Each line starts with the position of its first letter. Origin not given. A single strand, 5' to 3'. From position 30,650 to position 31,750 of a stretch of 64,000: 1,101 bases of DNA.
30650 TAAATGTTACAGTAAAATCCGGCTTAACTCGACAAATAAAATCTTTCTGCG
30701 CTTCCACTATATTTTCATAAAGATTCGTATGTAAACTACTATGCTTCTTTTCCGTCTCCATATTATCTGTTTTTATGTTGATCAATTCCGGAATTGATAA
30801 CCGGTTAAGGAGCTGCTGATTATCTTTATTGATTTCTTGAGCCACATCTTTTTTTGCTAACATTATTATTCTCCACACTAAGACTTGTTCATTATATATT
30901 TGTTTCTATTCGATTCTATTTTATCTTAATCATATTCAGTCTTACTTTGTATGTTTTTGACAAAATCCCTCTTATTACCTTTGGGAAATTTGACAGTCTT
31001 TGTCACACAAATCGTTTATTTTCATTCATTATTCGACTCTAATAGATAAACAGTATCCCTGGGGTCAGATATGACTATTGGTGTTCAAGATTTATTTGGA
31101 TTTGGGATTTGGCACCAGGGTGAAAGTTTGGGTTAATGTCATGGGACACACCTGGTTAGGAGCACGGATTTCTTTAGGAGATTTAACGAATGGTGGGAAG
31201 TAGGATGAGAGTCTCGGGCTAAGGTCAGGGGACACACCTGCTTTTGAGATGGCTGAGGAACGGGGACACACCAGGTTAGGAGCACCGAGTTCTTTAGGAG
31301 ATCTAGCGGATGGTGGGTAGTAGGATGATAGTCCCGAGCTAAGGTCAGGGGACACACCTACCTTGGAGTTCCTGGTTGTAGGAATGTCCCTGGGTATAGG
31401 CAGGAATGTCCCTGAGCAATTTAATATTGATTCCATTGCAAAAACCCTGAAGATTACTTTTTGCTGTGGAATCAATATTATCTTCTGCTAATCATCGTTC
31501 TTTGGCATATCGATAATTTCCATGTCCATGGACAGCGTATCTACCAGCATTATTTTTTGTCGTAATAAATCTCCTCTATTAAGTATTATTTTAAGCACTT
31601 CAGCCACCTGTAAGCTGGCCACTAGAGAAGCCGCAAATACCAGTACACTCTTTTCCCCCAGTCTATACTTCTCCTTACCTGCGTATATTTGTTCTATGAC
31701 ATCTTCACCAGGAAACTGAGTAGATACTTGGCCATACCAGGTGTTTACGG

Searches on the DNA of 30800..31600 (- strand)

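Call 8: search_rna_families(source=window, start=30800, end=31600, threshold=evalue, max_evalue=10, show_alignments=3)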
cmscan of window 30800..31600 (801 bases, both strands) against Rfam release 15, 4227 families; matches with E-value up to 10: 9.
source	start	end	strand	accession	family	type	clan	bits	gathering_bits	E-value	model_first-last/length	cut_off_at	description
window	31420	31482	+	RF01061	mir-548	Gene; miRNA;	-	22.3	90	0.14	1-84/84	no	mir-548 microRNA precursor family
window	31462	31594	-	RF00038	PrfA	Cis-reg; thermoregulator;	-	20.9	88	3.3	1-132/132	no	PrfA thermoregulator UTR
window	31416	31501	+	RF00537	snoMe28S-Am2634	Gene; snRNA; snoRNA; CD-box;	-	19.7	50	2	1-97/97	no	Small nucleolar RNA Me28S-Am2634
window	31422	31480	+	RF04145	MIR8706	Gene; miRNA;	-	19.4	95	0.76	16-86/101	no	MIR8706 microRNA precursor family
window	31423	31477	-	RF03697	mir-722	Gene; miRNA;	-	19.1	81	0.95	1-67/67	no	mir-722 microRNA precursor family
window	31420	31482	-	RF01061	mir-548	Gene; miRNA;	-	18.8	90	1.1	1-84/84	no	mir-548 microRNA precursor family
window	31368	31482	+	RF01663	ceN93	Gene; sRNA;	-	18.7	60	1.6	1-131/131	no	Caenorhabditis sRNA ceN93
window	31382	31475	-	RF01433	snoR137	Gene; snRNA; snoRNA; HACA-box;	-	16.1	44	5.3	1-146/146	no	small nucleolar RNA snoR137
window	31069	31126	+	RF00074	mir-29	Gene; miRNA;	-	15.1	46.7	5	1-70/70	no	mir-29 microRNA precursor family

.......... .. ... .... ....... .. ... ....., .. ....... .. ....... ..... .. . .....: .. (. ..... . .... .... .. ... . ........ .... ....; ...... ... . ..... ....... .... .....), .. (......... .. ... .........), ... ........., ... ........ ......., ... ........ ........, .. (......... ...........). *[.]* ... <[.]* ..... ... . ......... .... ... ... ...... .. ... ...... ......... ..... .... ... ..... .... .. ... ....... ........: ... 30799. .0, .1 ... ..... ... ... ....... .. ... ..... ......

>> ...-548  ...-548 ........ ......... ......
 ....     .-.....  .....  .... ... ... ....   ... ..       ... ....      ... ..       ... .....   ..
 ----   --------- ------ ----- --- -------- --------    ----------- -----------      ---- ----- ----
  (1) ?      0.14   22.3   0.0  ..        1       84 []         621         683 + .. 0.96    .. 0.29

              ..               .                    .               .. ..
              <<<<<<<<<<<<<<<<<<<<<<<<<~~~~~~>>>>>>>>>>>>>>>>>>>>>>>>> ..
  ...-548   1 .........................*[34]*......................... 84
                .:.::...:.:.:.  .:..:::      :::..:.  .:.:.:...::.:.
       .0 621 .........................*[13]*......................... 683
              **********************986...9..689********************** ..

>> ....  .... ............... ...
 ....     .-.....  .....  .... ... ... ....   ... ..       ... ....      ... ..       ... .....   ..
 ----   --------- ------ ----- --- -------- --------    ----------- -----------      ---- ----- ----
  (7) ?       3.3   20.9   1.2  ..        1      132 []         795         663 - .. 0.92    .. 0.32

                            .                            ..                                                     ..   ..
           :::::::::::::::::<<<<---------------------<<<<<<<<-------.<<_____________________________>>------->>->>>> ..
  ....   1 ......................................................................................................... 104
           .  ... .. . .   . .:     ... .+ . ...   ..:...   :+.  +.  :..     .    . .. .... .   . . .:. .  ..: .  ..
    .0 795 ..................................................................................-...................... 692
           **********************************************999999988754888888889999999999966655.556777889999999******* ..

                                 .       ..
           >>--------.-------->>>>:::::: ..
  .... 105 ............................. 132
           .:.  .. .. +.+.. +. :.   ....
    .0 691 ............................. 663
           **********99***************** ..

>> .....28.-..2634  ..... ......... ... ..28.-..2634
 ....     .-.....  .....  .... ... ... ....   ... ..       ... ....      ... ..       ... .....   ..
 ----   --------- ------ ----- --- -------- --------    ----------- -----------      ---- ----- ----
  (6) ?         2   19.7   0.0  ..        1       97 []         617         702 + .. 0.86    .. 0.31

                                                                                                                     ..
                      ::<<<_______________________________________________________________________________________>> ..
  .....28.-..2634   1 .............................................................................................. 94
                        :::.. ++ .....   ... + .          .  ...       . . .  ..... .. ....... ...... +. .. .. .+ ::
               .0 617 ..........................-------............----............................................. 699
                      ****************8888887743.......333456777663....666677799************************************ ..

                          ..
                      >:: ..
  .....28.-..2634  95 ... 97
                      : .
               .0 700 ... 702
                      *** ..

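Call 82: build_rna_model(alignment_id=A3, structure=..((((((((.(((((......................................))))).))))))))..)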
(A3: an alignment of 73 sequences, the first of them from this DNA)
Model R1 built from alignment A3 (73 sequences, 70 columns); structure: as given.
model positions 55; base pairs 13; branch points 0; effective number of sequences 55.14; information 1.011 bits per position. Calibrated on 0.2 Mb of random sequence (short: E-values are rough).
structure used (alignment columns):
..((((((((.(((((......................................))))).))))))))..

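Call 83: search_with_rna_model(model_id=R1, sources=[window, L001, L004, L003, L016, L080, L090, L092, L031], max_evalue=1)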
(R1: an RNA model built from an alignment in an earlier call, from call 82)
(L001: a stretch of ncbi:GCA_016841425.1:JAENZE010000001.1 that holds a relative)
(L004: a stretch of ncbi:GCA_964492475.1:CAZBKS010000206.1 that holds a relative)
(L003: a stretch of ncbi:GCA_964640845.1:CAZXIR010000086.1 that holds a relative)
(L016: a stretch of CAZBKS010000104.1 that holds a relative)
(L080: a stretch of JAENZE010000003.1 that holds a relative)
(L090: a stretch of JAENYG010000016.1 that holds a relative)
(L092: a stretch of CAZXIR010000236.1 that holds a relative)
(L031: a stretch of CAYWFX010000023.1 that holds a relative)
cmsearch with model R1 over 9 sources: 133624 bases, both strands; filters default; matches with E-value up to 1: 29.
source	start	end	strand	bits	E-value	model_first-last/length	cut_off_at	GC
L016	5134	5182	+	51.1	5.3e-11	1-55/55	no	0.57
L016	2488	2536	+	50.3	8.7e-11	1-55/55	no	0.61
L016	5058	5106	+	49.8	1.2e-10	1-55/55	no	0.53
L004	1637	1684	+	49.2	1.6e-10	1-55/55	no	0.54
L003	9032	9080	+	48.8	2.1e-10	1-55/55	no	0.57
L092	645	693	+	47.9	3.6e-10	1-55/55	no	0.61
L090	2067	2113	+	46.9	6.4e-10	1-55/55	no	0.51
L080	1924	1971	-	45.5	1.5e-09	1-55/55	no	0.56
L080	1579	1627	-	45.2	1.8e-09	1-55/55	no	0.65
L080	1740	1788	-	45.2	1.8e-09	1-55/55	no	0.63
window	31346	31393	-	43.9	3.9e-09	1-55/55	no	0.56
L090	1164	1198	+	40.5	3.1e-08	1-55/55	no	0.57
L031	64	96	+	36.8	2.7e-07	1-55/55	no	0.45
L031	2823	2856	+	36.1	4.2e-07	1-55/55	no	0.59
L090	1205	1254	+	34.1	1.4e-06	1-55/55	no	0.5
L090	1284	1333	+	34.1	1.4e-06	1-55/55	no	0.5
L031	780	811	-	32.8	3e-06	1-55/55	no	0.59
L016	1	43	+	31.7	5.8e-06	6-55/55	5'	0.56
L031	561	593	-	25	0.00033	1-55/55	no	0.58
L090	2067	2113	-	22.1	0.0018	1-55/55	no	0.51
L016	5134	5182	-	21.8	0.0022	1-55/55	no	0.57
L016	5058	5106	-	19.9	0.0068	1-55/55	no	0.53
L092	645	693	-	18.8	0.013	1-55/55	no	0.61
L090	1345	1369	+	18.6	0.015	6-50/55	no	0.52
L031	64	96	-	16.7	0.047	1-55/55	no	0.45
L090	1164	1198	-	16.6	0.048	1-55/55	no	0.57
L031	780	811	+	15.4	0.1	1-55/55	no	0.59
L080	1740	1788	+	13.6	0.31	1-55/55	no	0.63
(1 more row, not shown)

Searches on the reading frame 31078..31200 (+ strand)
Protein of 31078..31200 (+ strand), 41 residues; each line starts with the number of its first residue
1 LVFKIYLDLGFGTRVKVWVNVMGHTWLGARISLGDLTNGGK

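Call 66: search_protein_families(library=pfam, proteins=[window:31078-31200:+], max_evalue=1)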
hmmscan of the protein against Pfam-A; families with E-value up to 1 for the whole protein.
window:31078-31200:+ (41 aa): 0 families

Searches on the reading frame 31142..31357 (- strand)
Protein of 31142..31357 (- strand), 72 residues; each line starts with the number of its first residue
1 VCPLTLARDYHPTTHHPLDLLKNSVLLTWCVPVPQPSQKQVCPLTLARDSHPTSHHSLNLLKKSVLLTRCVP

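Call 66: search_protein_families(library=pfam, proteins=[window:31142-31357:-], max_evalue=1)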
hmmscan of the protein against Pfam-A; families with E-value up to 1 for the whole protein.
window:31142-31357:- (72 aa): 1 family
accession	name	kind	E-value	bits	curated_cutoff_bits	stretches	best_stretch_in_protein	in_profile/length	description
PF15269.12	zf-C2H2_7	-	0.0028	18.1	27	1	39-67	23-51/54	Zinc-finger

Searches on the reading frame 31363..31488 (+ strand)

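Call 66: search_protein_families(library=pfam, proteins=[window:31363-31488:+], max_evalue=1)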
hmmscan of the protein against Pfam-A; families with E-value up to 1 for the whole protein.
window:31363-31488:+ (42 aa): 1 family
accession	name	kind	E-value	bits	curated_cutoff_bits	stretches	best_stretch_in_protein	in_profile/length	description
PF01253.27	SUI1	-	0.12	13.3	25.5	1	17-39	26-48/77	Translation initiation factor SUI1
